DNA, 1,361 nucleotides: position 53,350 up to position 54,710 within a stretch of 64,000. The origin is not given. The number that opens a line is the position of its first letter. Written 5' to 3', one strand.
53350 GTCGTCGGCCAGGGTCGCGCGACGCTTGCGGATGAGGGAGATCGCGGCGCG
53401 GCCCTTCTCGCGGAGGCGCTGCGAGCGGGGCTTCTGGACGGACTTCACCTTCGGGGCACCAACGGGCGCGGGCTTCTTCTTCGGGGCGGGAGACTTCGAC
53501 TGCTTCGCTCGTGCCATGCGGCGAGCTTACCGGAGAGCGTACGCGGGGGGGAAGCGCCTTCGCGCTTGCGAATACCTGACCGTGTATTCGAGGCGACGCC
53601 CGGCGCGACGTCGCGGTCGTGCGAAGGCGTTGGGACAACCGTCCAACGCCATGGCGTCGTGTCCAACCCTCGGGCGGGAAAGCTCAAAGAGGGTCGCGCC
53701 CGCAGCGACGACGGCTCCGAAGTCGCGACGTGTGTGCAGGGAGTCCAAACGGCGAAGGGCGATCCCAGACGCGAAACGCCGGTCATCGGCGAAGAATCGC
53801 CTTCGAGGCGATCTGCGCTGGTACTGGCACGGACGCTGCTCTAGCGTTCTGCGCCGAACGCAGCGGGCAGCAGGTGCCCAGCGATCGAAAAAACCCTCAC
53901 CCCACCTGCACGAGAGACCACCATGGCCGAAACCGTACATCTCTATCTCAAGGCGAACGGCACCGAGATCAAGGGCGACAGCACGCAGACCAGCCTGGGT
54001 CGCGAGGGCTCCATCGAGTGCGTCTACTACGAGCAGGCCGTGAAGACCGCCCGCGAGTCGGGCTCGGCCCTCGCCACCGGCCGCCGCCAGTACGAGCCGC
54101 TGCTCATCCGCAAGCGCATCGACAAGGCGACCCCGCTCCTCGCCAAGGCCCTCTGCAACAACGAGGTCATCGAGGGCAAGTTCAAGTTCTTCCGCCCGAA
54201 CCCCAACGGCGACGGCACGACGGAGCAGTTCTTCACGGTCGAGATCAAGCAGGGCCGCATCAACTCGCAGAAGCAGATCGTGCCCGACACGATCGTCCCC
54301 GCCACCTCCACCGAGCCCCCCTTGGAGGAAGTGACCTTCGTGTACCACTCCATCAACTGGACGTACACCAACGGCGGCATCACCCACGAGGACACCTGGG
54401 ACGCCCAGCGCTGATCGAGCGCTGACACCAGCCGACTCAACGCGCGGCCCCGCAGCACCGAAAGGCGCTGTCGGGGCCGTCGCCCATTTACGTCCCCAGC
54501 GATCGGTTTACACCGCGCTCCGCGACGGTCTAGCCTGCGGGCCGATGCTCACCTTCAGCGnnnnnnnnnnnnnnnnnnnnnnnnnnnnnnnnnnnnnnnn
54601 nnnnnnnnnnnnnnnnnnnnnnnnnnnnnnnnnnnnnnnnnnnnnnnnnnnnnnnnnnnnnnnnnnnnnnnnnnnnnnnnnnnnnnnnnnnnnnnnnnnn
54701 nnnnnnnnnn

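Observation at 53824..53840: Sigma-54-type -24/-12 promoter in front of an orphan hcp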

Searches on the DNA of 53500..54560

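Call 27: search_rna_families(source=window, start=53500, end=54560, threshold=evalue, max_evalue=1)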
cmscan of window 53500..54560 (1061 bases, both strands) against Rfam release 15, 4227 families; matches with E-value up to 1: 0.
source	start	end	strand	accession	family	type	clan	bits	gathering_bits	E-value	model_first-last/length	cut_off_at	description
